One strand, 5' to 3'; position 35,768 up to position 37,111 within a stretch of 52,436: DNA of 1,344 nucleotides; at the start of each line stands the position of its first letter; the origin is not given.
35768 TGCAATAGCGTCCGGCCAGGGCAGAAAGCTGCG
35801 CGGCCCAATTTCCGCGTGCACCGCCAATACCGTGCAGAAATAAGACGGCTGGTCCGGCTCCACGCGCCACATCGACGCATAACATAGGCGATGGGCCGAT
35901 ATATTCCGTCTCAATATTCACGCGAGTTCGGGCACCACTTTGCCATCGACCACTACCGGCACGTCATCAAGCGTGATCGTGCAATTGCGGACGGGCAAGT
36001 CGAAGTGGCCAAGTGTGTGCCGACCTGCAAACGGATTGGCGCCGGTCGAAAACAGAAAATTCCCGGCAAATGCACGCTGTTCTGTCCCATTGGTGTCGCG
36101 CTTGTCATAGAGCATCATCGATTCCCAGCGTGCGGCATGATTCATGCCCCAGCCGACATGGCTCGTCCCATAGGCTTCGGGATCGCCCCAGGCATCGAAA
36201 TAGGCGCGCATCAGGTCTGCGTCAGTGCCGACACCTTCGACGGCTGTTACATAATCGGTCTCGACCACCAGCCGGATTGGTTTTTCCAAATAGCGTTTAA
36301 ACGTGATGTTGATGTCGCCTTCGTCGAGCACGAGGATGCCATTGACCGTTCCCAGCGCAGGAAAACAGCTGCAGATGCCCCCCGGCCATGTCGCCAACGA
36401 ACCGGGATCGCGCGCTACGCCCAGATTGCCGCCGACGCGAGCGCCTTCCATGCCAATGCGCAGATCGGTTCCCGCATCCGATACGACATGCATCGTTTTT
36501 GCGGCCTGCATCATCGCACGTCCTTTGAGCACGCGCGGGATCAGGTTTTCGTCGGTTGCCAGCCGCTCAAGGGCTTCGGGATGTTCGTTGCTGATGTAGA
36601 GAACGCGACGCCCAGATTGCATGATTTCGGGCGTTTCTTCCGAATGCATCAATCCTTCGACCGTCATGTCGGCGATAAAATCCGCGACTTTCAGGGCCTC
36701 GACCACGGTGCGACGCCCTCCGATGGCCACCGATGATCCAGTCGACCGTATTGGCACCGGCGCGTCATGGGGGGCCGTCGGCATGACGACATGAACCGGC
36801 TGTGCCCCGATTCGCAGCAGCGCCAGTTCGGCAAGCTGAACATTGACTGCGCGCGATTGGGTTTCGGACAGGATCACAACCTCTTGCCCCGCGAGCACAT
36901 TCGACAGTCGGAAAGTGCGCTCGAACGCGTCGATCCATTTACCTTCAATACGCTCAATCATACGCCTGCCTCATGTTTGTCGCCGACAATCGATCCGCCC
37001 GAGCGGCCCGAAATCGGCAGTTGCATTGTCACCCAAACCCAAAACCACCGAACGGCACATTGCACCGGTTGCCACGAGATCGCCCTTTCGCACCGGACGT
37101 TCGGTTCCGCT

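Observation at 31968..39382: NicX-type ring-cleavage dioxygenase in a non-canonical seven-gene operon: candidate new N-heterocycle/hydroquinone pathway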

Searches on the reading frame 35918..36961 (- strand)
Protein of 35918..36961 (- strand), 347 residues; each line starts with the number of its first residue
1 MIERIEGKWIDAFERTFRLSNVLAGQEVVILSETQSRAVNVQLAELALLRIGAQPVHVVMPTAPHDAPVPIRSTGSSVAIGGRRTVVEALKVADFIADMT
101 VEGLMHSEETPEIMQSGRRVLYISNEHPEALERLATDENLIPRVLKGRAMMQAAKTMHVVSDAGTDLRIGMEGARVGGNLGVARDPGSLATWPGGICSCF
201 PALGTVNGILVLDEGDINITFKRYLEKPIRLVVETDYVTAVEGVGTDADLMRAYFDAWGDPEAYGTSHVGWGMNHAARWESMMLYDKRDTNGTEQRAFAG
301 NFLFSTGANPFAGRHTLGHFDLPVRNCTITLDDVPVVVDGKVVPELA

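Call 4: search_protein_families(library=pfam, proteins=[window:35918-36961:-])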
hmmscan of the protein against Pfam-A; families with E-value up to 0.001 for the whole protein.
window:35918-36961:- (347 aa): 0 families

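Call 5: search_protein_families(library=ncbifam, proteins=[window:35918-36961:-], max_evalue=0.01)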
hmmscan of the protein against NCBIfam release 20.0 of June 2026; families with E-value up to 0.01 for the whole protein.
window:35918-36961:- (347 aa): 0 families

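Call 6: search_solved_structures(query=window:35918-36961:-, max_evalue=1, show_alignments=3)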
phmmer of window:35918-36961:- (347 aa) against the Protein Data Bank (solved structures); distinct sequences matched with E-value up to 1: 2.
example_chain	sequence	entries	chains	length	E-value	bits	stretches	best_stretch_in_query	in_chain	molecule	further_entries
7cn3_A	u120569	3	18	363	1.1e-57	199.1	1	11-343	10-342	2,5-dihydroxypyridine 5,6-dioxygenase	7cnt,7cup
5m1h_A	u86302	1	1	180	0.29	13.5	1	165-200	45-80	Gag protein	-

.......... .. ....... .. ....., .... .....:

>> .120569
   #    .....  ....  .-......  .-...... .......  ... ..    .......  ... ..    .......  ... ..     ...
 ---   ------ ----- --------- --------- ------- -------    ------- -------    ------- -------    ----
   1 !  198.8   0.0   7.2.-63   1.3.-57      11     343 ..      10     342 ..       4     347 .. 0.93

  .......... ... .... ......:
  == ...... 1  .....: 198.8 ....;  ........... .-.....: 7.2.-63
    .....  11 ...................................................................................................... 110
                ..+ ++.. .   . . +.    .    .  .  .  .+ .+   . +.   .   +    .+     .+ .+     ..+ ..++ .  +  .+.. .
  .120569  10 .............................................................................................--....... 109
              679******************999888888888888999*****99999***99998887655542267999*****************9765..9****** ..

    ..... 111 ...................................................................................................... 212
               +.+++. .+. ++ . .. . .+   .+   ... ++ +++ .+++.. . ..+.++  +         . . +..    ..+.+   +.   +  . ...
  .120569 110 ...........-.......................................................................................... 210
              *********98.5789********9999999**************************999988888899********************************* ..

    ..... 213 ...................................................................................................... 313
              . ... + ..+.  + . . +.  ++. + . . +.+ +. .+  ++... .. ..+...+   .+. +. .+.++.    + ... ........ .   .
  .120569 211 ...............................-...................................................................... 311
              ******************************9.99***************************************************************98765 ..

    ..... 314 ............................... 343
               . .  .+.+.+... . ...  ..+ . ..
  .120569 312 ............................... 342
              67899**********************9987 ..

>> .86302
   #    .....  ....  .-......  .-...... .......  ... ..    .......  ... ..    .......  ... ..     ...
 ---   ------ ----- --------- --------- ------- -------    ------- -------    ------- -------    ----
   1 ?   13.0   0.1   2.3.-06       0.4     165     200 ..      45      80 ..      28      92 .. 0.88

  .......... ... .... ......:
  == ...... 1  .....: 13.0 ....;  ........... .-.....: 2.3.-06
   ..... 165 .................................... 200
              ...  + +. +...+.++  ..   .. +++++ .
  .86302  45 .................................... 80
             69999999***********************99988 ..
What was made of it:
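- On NicX family (Pfam PF26233; mononuclear Fe(II) ring-cleavage dioxygenases with the M29-peptidase-derived fold): phmmer E 1.1e-57, residues 11-343 against 10-342 of 7CN3 (call 6).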

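Call 7: search_protein_families(library=pfam, proteins=[window:35918-36961:-], max_evalue=10)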
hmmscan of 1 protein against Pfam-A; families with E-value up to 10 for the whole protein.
window:35918-36961:- (347 aa): 0 families
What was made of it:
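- On NicX family (Pfam PF26233; mononuclear Fe(II) ring-cleavage dioxygenases with the M29-peptidase-derived fold): The local Pfam copy lacks this model (calls 4, 7).
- On Peptidase family M29 (AmpS/PepS/AmpT aminopeptidases): No Pfam Peptidase_M29 hit even at E <= 10 (call 7).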

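Call 11: find_homologous_proteins(query=window:35918-36961:-, max_evalue=1e-10)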
Query window:35918-36961:- (347 aa): 6666 proteins with E <= 1e-10 among 8000 candidates; the best 120 are listed.
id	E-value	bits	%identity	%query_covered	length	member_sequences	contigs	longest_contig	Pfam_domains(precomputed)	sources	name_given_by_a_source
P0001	6.9e-231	783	100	100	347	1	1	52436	PF26233.1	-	-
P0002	5.8e-180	616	76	100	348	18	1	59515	PF26233.1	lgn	-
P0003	1.5e-179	615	77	100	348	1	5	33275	PF26233.1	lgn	-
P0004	3.1e-179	614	76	100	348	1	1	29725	PF26233.1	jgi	jgi:2,5-dihydroxypyridine 5,6-dioxygenase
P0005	3.3e-179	613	76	100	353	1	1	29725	PF26233.1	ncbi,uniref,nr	ncbi:hypothetical protein [Erythrobacter sp.]|uniref:hypothetical protein n=1 Tax=Erythrobacter sp. 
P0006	4.5e-179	613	76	100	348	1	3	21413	PF26233.1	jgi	-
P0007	4.5e-179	613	77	100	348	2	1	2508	PF26233.1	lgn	-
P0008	4.7e-179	613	76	100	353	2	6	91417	PF26233.1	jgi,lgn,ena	-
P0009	5.9e-179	613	77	100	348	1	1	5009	PF26233.1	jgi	jgi:2,5-dihydroxypyridine 5,6-dioxygenase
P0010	1.1e-178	612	77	99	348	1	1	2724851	PF26233.1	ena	-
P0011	2.2e-178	611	77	100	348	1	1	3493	PF26233.1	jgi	jgi:2,5-dihydroxypyridine 5,6-dioxygenase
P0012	2.3e-178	611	76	100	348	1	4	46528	PF26233.1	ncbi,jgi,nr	ncbi:MAG: hypothetical protein V2I39_03185 [Erythrobacter sp.]|jgi:2,5-dihydroxypyridine 5,6-dioxyge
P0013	2.3e-178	611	76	100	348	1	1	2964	PF26233.1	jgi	jgi:2,5-dihydroxypyridine 5,6-dioxygenase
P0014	4.7e-178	610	76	100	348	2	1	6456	PF26233.1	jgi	-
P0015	6.2e-178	609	77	100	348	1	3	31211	PF26233.1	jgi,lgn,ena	-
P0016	6.8e-178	609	76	100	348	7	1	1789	PF26233.1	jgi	jgi:2,5-dihydroxypyridine 5,6-dioxygenase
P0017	8.4e-178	609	76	100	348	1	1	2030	PF26233.1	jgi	jgi:2,5-dihydroxypyridine 5,6-dioxygenase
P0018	1.0e-177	609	76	100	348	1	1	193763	PF26233.1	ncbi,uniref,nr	ncbi:peptidase M29 [Erythrobacter litoralis]|uniref:Peptidase M29 n=2 Tax=Erythrobacter litoralis Ta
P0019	1.1e-177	608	76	100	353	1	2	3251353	PF26233.1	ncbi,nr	ncbi:2,5-dihydroxypyridine 5,6-dioxygenase [Erythrobacter litoralis]|nr:hypothetical protein [Erythr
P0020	1.2e-177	608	76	100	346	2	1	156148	PF26233.1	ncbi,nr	ncbi:MAG: hypothetical protein V2I27_14005 [Erythrobacter sp.]|nr:hypothetical protein [Erythrobacte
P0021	1.4e-177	608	76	100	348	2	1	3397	PF26233.1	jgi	jgi:2,5-dihydroxypyridine 5,6-dioxygenase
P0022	2.0e-177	608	76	100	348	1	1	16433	PF26233.1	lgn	-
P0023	2.0e-177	608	75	100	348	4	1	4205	PF26233.1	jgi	jgi:2,5-dihydroxypyridine 5,6-dioxygenase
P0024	2.6e-177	607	76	100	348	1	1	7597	PF26233.1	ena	-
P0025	3.4e-177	607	76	100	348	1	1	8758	PF26233.1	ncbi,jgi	jgi:2,5-dihydroxypyridine 5,6-dioxygenase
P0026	5.3e-177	606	76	100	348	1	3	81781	PF26233.1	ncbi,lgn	-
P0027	2.0e-176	604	77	99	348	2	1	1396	PF26233.1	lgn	-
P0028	2.3e-176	604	75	100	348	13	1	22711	PF26233.1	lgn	-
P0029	2.4e-176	604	76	100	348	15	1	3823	PF26233.1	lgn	-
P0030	6.9e-176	603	75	100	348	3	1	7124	PF26233.1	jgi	jgi:2,5-dihydroxypyridine 5,6-dioxygenase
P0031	3.8e-175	600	76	100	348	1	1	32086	PF26233.1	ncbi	-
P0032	4.0e-175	600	76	100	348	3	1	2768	PF26233.1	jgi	jgi:2,5-dihydroxypyridine 5,6-dioxygenase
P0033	4.0e-175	600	76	100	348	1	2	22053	PF26233.1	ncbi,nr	ncbi:MAG: peptidase M29 [Sphingomonadaceae bacterium]|nr:peptidase M29 [Sphingomonadaceae bacterium]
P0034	7.5e-175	599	75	100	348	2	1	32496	PF26233.1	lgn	-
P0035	9.9e-175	599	75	100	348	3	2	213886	PF26233.1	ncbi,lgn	-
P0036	1.2e-174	598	76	100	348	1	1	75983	PF26233.1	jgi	-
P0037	2.9e-174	597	76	100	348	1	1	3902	PF26233.1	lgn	-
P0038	3.2e-174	597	74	100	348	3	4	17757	PF26233.1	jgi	jgi:2,5-dihydroxypyridine 5,6-dioxygenase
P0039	3.5e-174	597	75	100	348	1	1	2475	PF26233.1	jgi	jgi:2,5-dihydroxypyridine 5,6-dioxygenase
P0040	6.1e-174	596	75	100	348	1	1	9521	PF26233.1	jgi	jgi:2,5-dihydroxypyridine 5,6-dioxygenase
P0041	8.5e-174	596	74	100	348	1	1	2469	PF26233.1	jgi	-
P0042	1.6e-173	595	75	100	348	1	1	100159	PF26233.1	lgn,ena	-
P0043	3.5e-173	594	75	100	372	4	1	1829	PF26233.1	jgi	-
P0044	5.3e-173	593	75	100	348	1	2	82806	PF26233.1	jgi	jgi:2,5-dihydroxypyridine 5,6-dioxygenase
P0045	9.4e-173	592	75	100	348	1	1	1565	PF26233.1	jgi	jgi:2,5-dihydroxypyridine 5,6-dioxygenase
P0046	9.8e-173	592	76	100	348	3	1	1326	PF26233.1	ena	-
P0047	1.8e-172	591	74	100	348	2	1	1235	PF26233.1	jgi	jgi:2,5-dihydroxypyridine 5,6-dioxygenase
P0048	3.3e-172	590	74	100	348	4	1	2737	PF26233.1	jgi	jgi:2,5-dihydroxypyridine 5,6-dioxygenase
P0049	3.5e-172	590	75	100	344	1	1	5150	PF26233.1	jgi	jgi:2,5-dihydroxypyridine 5,6-dioxygenase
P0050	6.7e-172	589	76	100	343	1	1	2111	PF26233.1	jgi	jgi:2,5-dihydroxypyridine 5,6-dioxygenase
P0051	8.3e-172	589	74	100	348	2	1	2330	PF26233.1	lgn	-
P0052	1.3e-171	588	74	100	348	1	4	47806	PF26233.1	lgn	-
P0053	4.7e-171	587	74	100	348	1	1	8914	PF26233.1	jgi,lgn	jgi:2,5-dihydroxypyridine 5,6-dioxygenase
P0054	9.3e-171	586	74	99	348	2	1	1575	PF26233.1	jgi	-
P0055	2.6e-170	584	75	99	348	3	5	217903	PF26233.1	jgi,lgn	jgi:2,5-dihydroxypyridine 5,6-dioxygenase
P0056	2.2e-169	581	73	100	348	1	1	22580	PF26233.1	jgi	-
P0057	3.5e-169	580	74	99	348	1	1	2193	PF26233.1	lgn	-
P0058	7.8e-169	579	74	100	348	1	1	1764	PF26233.1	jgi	jgi:2,5-dihydroxypyridine 5,6-dioxygenase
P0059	2.0e-168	578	73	100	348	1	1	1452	PF26233.1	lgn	-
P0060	5.4e-168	577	73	100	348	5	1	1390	PF26233.1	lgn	-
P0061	7.2e-168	576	73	100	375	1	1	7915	PF26233.1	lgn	-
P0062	1.3e-167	575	73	100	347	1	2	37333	PF26233.1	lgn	-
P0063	1.6e-167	575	74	99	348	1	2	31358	PF26233.1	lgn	-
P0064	1.7e-167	575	75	99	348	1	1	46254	PF26233.1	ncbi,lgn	-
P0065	2.0e-167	575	74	100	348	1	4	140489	PF26233.1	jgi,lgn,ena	-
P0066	1.8e-166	572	73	100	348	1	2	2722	PF26233.1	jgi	jgi:2,5-dihydroxypyridine 5,6-dioxygenase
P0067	5.3e-166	570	73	100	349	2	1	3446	PF26233.1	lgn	-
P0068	1.3e-165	569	73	100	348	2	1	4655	PF26233.1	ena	-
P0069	4.3e-165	567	72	100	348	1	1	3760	PF26233.1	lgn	-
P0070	5.5e-165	567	73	100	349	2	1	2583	PF26233.1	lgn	-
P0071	2.7e-164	564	73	100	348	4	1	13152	PF26233.1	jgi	-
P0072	1.2e-163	562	73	99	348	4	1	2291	PF26233.1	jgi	jgi:2,5-dihydroxypyridine 5,6-dioxygenase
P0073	3.2e-163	561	72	99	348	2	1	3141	PF26233.1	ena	-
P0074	7.4e-163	560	74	99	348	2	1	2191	PF26233.1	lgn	-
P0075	1.4e-162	559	71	100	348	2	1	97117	PF26233.1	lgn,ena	-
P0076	2.3e-161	555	71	99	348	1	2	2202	PF26233.1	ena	-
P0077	5.0e-161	554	71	100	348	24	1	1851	PF26233.1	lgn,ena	-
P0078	1.7e-160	552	70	99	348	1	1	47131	PF26233.1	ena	-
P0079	4.1e-160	551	72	94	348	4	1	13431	PF26233.1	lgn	-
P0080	4.2e-160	551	71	99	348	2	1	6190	PF26233.1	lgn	-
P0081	4.9e-160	550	70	99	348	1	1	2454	PF26233.1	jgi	-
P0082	6.4e-160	550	71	99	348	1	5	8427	PF26233.1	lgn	-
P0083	7.3e-160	550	71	99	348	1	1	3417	PF26233.1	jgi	jgi:2,5-dihydroxypyridine 5,6-dioxygenase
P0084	3.2e-159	548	70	99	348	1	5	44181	PF26233.1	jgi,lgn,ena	-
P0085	7.4e-159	547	70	99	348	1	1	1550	PF26233.1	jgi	jgi:2,5-dihydroxypyridine 5,6-dioxygenase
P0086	1.1e-158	546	71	100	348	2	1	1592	PF26233.1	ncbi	-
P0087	1.6e-158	545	70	99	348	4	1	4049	PF26233.1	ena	-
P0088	2.5e-158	545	71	99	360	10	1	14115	PF26233.1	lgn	-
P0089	4.9e-158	544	70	99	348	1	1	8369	PF26233.1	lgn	-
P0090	7.8e-158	543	68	100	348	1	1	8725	PF26233.1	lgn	-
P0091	8.2e-158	543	70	99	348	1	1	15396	PF26233.1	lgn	-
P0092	4.4e-157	541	69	100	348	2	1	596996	PF26233.1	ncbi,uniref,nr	ncbi:peptidase M29 [Variovorax sp. J22P271]|uniref:peptidase M29 n=1 Tax=Variovorax davisae TaxID=30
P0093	5.0e-157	541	69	99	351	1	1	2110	PF26233.1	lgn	-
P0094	1.6e-156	539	70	99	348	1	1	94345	PF26233.1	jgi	jgi:2,5-dihydroxypyridine 5,6-dioxygenase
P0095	1.8e-156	539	69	99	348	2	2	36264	PF26233.1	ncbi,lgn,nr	ncbi:MAG: peptidase M29 [Gammaproteobacteria bacterium]|nr:peptidase M29 [Gammaproteobacteria bacter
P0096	2.7e-156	538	70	100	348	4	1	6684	PF26233.1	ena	-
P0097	5.8e-156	537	68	100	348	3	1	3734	PF26233.1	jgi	-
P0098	7.1e-156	537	69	99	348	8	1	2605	PF26233.1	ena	-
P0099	6.1e-153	527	69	100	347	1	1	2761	PF26233.1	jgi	jgi:2,5-dihydroxypyridine 5,6-dioxygenase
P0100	6.4e-153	527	69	99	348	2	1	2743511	PF26233.1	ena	-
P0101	1.7e-152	526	67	100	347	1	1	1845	PF26233.1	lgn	-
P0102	4.8e-152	524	68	99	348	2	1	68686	PF26233.1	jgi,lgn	-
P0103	1.7e-151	522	67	99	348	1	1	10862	PF26233.1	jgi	jgi:2,5-dihydroxypyridine 5,6-dioxygenase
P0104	1.9e-151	522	67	99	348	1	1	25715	PF26233.1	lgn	-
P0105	3.5e-151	521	66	99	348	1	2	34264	PF26233.1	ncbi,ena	-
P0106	4.6e-151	521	67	99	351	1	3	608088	PF26233.1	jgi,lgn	jgi:2,5-dihydroxypyridine 5,6-dioxygenase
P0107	5.3e-151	521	67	99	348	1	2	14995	PF26233.1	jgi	jgi:2,5-dihydroxypyridine 5,6-dioxygenase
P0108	1.6e-150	519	66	100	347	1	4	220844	PF26233.1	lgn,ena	-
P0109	2.1e-150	519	66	99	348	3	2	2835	PF26233.1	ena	-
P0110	1.4e-149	516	67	99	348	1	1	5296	PF26233.1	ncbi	-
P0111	1.5e-149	516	66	99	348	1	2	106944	PF26233.1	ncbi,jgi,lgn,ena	jgi:2,5-dihydroxypyridine 5,6-dioxygenase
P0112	2.1e-149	515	67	100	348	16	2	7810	PF26233.1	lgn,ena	-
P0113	5.3e-149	514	66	99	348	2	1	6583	PF26233.1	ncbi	ncbi:MAG: peptidase M29 [Pseudomonadota bacterium]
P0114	6.1e-149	514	65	99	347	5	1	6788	PF26233.1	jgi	jgi:2,5-dihydroxypyridine 5,6-dioxygenase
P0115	8.2e-149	514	66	99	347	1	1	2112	PF26233.1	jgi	jgi:2,5-dihydroxypyridine 5,6-dioxygenase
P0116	2.3e-148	512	67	99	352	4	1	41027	PF26233.1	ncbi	-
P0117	2.8e-148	512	66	99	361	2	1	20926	PF26233.1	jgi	jgi:2,5-dihydroxypyridine 5,6-dioxygenase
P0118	4.7e-148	511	65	100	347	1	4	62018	PF26233.1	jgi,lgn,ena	-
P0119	1.3e-147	510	65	99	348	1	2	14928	PF26233.1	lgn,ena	-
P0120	2.6e-147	509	66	99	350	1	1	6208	PF26233.1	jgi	jgi:2,5-dihydroxypyridine 5,6-dioxygenase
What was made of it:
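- On Peptidase family M29 (AmpS/PepS/AmpT aminopeptidases): The "peptidase M29" label carried by some relatives comes from source annotation (call 11).
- JGI automatic annotation of close relatives reads "2,5-dihydroxypyridine 5,6-dioxygenase" (call 11).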

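Call 12: find_encoding_contigs(protein=P0019, flank=10000, max_places=2)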
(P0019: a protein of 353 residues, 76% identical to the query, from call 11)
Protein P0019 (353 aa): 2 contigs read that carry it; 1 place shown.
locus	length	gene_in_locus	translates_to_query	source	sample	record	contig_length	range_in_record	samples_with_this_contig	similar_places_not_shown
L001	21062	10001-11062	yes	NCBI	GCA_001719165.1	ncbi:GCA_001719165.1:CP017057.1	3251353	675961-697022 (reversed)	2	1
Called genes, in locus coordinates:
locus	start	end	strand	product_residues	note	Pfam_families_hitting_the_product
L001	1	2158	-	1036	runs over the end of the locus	PF00873:ACR_tran, PF03176:MMPL (weak)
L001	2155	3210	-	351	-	PF25917:BSH_RND (faint), PF25973:BSH_CzcB (faint), PF25954:Beta-barrel_RND_2, PF25989:YknX_C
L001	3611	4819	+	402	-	PF02771:Acyl-CoA_dh_N, PF02770:Acyl-CoA_dh_M, PF00441:Acyl-CoA_dh_1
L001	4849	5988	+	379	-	PF02771:Acyl-CoA_dh_N, PF02770:Acyl-CoA_dh_M, PF00441:Acyl-CoA_dh_1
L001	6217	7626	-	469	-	PF01565:FAD_binding_4, PF02913:FAD-oxidase_C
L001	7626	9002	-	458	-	-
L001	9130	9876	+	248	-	-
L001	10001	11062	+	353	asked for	PF26233:NicX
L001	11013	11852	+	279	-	PF12146:Hydrolase_4, PF00561:Abhydrolase_1, PF12697:Abhydrolase_6, PF00561:Abhydrolase_1 (weak)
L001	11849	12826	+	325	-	PF16884:ADH_N_2, PF00107:ADH_zinc_N (weak), PF13602:ADH_zinc_N_2 (weak)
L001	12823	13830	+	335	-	PF08240:ADH_N, PF00107:ADH_zinc_N, PF13602:ADH_zinc_N_2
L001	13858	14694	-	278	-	PF01557:FAA_hydrolase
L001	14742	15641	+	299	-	PF00126:HTH_1, PF03466:LysR_substrate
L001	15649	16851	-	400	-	PF02771:Acyl-CoA_dh_N, PF02770:Acyl-CoA_dh_M, PF00441:Acyl-CoA_dh_1, PF08028:Acyl-CoA_dh_2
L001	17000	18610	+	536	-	PF00501:AMP-binding, PF13193:AMP-binding_C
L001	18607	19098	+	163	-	PF13577:SnoaL_4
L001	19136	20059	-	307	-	PF05368:NmrA, PF13460:NAD_binding_10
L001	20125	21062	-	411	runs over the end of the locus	PF02771:Acyl-CoA_dh_N, PF02770:Acyl-CoA_dh_M, PF00441:Acyl-CoA_dh_1, PF08028:Acyl-CoA_dh_2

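Call 13: find_encoding_contigs(protein=P0092, flank=10000, max_places=2)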
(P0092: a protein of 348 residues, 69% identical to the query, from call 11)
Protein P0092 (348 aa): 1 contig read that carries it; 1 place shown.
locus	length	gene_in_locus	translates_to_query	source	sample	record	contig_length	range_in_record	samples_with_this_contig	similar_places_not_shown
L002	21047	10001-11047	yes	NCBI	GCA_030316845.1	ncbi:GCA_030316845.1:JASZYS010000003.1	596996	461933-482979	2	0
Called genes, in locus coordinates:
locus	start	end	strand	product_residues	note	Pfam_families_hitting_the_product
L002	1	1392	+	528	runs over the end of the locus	PF00732:GMC_oxred_N, PF00890:FAD_binding_2 (weak), PF01266:DAO, PF05834:Lycopene_cycl (weak), PF07992:Pyr_redox_2 (faint), PF13450:NAD_binding_8, PF05199:GMC_oxred_C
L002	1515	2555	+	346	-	PF00701:DHDPS (weak)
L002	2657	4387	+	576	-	PF06980:DUF1302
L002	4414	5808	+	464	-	PF07044:DUF1329, PF17131:TP_0789-like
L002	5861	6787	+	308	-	PF15902:Sortilin-Vps10 (faint), PF02012:BNR (faint), PF14870:PSII_BNR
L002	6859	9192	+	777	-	PF03176:MMPL, PF00873:ACR_tran (weak)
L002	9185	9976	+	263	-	PF01557:FAA_hydrolase (weak)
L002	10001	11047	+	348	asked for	PF26233:NicX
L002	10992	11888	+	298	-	PF00561:Abhydrolase_1, PF12146:Hydrolase_4, PF12697:Abhydrolase_6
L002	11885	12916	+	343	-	PF16884:ADH_N_2, PF00107:ADH_zinc_N, PF13602:ADH_zinc_N_2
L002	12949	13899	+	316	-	PF08240:ADH_N, PF00107:ADH_zinc_N, PF13602:ADH_zinc_N_2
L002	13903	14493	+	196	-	PF13618:Gluconate_2-dh3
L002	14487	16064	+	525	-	PF00732:GMC_oxred_N, PF00890:FAD_binding_2 (weak), PF01266:DAO (faint), PF05834:Lycopene_cycl (weak), PF07992:Pyr_redox_2 (faint), PF13450:NAD_binding_8 (faint), PF05199:GMC_oxred_C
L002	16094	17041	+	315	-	PF00126:HTH_1, PF03466:LysR_substrate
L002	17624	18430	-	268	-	PF00440:TetR_N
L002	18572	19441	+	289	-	PF01557:FAA_hydrolase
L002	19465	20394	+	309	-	PF05853:BKACE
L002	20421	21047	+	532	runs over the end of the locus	PF00890:FAD_binding_2 (faint), PF01266:DAO (weak), PF01494:FAD_binding_3, PF13450:NAD_binding_8 (weak)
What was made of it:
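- On NicX family (Pfam PF26233; mononuclear Fe(II) ring-cleavage dioxygenases with the M29-peptidase-derived fold): The precomputed Pfam hit of the protein and its relatives is PF26233:NicX (calls 11-13).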
